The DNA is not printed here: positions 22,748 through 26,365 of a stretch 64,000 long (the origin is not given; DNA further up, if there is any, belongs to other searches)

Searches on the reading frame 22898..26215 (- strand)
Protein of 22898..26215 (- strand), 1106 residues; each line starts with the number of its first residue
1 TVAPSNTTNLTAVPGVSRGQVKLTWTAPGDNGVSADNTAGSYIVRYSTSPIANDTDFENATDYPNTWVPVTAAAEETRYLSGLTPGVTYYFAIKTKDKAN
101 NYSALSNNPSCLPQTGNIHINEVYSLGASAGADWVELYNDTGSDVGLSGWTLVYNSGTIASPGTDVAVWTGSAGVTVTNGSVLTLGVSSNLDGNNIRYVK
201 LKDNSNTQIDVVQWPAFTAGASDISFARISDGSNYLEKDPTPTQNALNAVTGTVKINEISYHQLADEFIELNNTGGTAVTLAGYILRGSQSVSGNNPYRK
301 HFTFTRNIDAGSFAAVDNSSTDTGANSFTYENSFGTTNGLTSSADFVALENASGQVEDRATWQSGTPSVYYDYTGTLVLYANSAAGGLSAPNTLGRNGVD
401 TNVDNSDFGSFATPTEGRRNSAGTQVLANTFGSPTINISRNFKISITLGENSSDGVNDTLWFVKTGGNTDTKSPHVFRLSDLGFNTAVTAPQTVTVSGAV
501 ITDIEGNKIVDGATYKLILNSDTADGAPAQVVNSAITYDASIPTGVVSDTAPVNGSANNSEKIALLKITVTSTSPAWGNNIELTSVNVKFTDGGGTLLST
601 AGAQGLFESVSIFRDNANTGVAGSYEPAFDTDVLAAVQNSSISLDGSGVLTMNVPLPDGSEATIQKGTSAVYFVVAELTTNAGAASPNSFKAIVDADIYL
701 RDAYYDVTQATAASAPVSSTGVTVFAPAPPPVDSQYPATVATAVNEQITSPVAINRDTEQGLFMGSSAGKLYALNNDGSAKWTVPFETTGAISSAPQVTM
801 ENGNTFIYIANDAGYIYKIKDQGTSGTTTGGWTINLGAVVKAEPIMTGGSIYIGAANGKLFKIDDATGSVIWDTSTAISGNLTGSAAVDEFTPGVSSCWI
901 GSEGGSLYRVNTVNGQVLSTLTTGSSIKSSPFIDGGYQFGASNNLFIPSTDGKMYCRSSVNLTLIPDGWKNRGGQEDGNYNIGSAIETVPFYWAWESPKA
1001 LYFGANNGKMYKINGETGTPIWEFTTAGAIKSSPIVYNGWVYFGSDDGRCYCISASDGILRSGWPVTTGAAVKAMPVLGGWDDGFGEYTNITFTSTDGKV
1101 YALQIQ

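Call 12: search_protein_families(library=pfam, max_evalue=0.1, proteins=[window:22898-26215:-])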
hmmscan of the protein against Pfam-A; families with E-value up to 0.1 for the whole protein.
window:22898-26215:- (1106 aa): 6 families
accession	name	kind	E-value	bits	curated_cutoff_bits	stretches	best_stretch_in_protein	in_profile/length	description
PF13570.13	Beta-prop_ACSF4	-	3.1e-35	122.6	133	2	749-956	94-286/329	Beta-alanine-activating enzyme, beta-propeller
PF00932.25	LTD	-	6.8e-23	81.6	34.3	2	114-214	4-107/109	Lamin Tail Domain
PF13360.13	PQQ_2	-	1.4e-17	64.6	27.6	2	759-943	33-215/233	Outer membrane protein assembly factor BamB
PF00041.27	fn3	-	8.5e-05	23.1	25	1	8-99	4-72/84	Fibronectin type III domain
PF16656.11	Pur_ac_phosph_N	-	0.0029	18.6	30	1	17-98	11-83/93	Purple acid Phosphatase, N-terminal domain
PF25292.1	Beta-prop_CGLA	-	0.009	16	26.8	1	753-824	38-107/316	Lambda-carrageenase beta-propeller domain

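Call 43: search_protein_families(library=ncbifam, max_evalue=0.01, proteins=[window:22898-26215:-])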
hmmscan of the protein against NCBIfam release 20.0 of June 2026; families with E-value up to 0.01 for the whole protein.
window:22898-26215:- (1106 aa): 3 families
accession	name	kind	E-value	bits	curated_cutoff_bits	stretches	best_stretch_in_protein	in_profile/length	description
TIGR03300.1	assembly_YfgL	equivalog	1e-16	60.6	285.2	2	832-937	44-147/377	outer membrane protein assembly factor BamB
NF053615.1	SerThrKinAfsKStmc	equivalog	4.4e-16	58.7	1300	2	1008-1078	714-782/809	protein serine/threonine kinase AfsK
NF008351.0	PRK11138.1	equivalog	1.3e-14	53.5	423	2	999-1059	121-181/394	outer membrane protein assembly factor BamB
